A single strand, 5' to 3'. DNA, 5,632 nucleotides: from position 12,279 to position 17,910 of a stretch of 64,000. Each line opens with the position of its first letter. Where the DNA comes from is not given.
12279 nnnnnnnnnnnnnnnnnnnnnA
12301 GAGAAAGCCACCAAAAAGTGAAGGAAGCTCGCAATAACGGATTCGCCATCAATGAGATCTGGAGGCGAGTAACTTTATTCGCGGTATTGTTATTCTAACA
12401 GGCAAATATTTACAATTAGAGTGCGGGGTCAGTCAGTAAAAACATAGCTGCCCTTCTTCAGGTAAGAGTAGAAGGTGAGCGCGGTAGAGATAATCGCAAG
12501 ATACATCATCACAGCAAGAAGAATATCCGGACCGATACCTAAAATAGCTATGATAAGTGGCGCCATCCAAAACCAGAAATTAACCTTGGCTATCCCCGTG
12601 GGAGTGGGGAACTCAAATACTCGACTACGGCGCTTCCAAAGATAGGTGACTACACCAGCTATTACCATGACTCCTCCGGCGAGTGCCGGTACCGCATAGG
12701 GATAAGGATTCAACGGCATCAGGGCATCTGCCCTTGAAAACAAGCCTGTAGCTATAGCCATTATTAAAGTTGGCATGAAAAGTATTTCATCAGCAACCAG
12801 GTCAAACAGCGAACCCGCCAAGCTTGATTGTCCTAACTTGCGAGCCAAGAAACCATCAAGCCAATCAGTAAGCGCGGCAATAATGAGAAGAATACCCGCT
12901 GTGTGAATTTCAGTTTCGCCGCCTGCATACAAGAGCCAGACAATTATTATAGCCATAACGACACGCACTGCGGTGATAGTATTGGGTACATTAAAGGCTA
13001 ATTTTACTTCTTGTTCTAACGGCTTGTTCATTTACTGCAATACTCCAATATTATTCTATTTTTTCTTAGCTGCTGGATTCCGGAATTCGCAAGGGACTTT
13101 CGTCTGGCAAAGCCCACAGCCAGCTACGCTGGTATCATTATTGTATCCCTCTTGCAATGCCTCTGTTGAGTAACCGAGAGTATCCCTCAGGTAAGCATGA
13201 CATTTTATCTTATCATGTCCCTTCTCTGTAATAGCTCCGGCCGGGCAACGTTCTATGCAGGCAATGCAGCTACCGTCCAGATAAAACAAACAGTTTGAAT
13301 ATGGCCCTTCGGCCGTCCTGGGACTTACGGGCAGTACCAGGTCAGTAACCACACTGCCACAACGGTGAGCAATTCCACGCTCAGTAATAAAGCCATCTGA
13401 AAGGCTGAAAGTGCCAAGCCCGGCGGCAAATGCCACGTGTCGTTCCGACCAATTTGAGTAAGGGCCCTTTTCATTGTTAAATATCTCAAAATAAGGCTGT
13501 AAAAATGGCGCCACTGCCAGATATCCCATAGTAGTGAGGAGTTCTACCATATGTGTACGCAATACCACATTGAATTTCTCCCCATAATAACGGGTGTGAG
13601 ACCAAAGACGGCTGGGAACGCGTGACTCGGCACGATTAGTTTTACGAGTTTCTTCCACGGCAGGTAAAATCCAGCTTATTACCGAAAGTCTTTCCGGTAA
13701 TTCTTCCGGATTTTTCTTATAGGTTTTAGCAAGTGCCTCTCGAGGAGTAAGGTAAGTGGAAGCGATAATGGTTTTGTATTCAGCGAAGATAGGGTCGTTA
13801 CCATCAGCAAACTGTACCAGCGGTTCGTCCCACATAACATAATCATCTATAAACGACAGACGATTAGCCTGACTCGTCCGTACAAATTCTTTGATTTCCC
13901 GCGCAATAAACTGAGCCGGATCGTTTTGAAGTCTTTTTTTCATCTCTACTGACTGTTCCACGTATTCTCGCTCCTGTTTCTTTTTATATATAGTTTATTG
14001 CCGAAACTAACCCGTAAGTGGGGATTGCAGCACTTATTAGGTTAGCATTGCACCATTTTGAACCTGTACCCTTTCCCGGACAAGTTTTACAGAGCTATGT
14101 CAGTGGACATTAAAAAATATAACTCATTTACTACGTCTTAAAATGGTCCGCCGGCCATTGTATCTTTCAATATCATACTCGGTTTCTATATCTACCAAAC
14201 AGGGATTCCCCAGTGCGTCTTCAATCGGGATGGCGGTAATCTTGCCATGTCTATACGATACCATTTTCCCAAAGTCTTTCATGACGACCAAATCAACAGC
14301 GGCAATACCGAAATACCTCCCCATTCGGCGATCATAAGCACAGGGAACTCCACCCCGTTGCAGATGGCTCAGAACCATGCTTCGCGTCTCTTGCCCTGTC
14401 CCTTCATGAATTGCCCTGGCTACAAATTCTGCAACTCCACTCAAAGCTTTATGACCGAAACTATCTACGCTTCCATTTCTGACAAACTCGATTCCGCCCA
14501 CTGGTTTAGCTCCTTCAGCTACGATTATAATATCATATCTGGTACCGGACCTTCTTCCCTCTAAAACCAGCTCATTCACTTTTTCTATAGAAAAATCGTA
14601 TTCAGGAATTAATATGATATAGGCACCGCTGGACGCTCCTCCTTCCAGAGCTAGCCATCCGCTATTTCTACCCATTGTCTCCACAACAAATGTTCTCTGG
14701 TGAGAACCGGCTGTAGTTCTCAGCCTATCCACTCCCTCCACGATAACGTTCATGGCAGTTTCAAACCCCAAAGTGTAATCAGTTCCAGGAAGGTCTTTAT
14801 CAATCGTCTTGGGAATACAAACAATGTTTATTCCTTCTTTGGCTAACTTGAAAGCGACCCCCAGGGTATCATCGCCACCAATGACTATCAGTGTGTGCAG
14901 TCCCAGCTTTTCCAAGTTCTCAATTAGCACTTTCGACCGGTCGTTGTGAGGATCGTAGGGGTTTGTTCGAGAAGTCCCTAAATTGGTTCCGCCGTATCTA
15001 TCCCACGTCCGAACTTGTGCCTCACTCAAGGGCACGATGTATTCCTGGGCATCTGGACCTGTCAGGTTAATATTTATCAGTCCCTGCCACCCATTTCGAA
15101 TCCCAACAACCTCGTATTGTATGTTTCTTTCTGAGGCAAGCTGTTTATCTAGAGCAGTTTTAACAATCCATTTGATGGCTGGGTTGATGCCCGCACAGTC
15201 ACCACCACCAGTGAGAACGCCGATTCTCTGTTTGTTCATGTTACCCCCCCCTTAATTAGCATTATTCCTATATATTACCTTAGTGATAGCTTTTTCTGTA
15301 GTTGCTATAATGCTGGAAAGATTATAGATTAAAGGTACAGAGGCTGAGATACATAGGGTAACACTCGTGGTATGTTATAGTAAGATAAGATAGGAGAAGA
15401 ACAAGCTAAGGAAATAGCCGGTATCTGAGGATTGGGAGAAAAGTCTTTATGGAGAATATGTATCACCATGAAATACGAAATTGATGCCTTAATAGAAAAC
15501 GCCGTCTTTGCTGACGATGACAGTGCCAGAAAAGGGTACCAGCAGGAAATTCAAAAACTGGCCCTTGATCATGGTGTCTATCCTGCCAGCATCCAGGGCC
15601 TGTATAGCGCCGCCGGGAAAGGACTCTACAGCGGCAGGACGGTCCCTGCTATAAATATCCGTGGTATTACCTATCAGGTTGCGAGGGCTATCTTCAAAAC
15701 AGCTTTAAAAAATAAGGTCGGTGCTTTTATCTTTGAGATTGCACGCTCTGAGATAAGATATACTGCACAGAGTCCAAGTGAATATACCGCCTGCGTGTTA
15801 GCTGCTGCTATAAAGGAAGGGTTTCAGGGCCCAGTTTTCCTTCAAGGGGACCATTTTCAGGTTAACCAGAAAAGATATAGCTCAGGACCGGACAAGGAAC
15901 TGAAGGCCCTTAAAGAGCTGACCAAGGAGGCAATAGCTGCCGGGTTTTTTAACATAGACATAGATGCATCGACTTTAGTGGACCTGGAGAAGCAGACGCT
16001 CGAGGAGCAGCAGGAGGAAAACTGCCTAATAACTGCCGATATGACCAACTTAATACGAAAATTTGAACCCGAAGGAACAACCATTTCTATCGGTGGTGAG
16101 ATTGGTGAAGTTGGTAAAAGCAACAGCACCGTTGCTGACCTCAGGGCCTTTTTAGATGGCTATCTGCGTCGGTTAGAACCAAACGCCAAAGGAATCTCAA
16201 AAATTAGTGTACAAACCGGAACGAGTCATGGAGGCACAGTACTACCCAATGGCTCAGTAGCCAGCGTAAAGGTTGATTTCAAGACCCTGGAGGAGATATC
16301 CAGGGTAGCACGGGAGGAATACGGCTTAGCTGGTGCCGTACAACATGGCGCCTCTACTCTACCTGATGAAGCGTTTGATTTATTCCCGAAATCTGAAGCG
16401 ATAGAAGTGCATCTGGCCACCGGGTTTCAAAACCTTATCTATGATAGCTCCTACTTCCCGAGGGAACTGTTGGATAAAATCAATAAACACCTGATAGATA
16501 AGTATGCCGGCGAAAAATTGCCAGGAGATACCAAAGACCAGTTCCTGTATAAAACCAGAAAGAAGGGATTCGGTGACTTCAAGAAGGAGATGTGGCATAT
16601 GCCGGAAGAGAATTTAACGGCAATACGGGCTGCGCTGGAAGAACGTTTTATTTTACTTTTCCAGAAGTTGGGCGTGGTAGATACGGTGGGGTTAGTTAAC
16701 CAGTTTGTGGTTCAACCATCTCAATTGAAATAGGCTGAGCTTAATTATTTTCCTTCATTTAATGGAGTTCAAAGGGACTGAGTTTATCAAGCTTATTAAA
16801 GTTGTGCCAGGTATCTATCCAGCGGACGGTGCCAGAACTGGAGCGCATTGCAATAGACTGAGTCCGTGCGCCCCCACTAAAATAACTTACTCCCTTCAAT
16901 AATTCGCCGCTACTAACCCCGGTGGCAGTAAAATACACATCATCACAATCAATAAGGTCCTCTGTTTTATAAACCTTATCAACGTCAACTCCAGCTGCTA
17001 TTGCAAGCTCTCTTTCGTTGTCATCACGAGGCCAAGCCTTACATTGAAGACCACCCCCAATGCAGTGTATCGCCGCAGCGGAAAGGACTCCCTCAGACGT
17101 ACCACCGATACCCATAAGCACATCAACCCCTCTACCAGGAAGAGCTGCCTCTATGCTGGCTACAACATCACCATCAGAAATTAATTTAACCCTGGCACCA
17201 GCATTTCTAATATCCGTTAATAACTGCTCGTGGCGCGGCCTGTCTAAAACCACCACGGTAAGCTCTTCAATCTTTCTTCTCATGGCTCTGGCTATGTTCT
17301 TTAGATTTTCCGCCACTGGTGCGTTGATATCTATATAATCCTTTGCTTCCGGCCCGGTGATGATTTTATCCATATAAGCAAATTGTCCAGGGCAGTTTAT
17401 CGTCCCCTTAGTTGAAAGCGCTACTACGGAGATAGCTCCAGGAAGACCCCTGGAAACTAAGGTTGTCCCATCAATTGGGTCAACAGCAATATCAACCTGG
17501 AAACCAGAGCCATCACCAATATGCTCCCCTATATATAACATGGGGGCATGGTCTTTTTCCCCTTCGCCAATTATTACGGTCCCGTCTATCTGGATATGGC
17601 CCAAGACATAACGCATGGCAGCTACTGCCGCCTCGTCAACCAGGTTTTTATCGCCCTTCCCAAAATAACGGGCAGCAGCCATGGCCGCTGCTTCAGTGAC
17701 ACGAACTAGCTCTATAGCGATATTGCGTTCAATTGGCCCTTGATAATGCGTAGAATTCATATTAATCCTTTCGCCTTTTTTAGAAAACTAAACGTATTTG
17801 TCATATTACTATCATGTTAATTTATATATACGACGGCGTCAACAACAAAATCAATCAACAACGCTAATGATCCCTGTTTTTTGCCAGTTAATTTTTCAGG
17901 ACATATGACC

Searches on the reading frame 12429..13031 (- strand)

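Call 73: search_protein_families(library=pfam, proteins=[window:12429-13031:-], max_evalue=0.0001)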
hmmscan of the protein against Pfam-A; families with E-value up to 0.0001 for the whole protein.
window:12429-13031:- (200 aa): 1 family
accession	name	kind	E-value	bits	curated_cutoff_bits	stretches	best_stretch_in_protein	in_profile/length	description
PF01066.26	CDP-OH_P_transf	-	1.2e-20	74.9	22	1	13-183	1-150/152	CDP-alcohol phosphatidyltransferase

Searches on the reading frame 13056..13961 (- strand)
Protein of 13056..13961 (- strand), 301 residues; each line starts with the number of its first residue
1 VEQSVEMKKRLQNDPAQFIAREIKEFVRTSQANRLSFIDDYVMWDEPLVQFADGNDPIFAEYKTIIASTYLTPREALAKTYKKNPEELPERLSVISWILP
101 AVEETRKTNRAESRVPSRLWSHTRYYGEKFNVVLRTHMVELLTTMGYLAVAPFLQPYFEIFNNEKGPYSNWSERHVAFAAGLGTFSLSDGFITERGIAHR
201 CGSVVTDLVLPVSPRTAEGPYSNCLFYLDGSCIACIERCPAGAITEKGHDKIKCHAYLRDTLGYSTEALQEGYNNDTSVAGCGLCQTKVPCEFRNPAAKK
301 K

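Call 19: search_protein_families(library=pfam, proteins=[window:13056-13961:-], max_evalue=0.0001)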
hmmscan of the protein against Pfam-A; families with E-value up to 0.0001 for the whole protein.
window:13056-13961:- (301 aa): 1 family
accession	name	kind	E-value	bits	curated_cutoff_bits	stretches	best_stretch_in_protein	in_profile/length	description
PF13484.11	Fer4_16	-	4.7e-06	27.7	30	1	230-287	3-61/66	4Fe-4S double cluster binding domain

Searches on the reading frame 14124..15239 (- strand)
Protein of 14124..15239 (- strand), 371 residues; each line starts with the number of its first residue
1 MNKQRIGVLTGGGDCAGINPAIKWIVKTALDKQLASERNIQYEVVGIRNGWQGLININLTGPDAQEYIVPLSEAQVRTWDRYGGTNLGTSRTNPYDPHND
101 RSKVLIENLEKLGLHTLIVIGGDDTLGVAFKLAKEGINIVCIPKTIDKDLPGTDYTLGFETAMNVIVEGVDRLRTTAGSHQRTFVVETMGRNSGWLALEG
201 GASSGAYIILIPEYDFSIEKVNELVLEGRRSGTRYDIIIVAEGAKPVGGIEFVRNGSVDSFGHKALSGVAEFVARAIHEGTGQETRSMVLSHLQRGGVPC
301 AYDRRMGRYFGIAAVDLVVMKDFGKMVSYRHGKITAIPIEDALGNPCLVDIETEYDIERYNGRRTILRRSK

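Call 19: search_protein_families(library=pfam, proteins=[window:14124-15239:-], max_evalue=0.0001)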
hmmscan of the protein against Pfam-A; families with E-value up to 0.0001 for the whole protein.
window:14124-15239:- (371 aa): 1 family
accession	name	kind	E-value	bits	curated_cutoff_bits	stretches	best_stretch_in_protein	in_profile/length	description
PF00365.25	PFK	-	2.6e-92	309.6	30.9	1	5-318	1-277/277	Phosphofructokinase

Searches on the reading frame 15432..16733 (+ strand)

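Call 19: search_protein_families(library=pfam, proteins=[window:15432-16733:+], max_evalue=0.0001)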
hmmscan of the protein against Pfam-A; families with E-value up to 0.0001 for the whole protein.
window:15432-16733:+ (433 aa): 2 families
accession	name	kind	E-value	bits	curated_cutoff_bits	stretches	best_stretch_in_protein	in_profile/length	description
PF01116.26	F_bP_aldolase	-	5.5e-14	52.8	25.5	1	68-339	14-240/277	Fructose-bisphosphate aldolase class-II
PF08013.17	GatZ_KbaZ-like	-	8.1e-05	21.9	26.7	0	110-194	56-140/420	D-tagatose-1,6-bisphosphate aldolase subunit GatZ/KbaZ-like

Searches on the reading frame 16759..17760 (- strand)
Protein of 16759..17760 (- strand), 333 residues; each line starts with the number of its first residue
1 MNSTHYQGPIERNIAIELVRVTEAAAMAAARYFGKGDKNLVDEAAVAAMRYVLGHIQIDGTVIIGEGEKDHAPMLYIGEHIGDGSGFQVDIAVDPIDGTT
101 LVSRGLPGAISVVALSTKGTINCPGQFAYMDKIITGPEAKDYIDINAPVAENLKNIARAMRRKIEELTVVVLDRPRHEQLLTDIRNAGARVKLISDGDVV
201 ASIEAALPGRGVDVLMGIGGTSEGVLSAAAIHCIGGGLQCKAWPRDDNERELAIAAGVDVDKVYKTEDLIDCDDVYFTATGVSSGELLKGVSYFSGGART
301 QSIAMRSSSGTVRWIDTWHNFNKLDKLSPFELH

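Call 19: search_protein_families(library=pfam, proteins=[window:16759-17760:-], max_evalue=0.0001)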
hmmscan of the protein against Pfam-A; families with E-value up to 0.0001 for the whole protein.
window:16759-17760:- (333 aa): 1 family
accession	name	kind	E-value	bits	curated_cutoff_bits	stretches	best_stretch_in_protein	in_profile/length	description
PF03320.18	FBPase_glpX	-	4.2e-133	443.4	27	1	12-319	1-307/307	Bacterial fructose-1,6-bisphosphatase, glpX-encoded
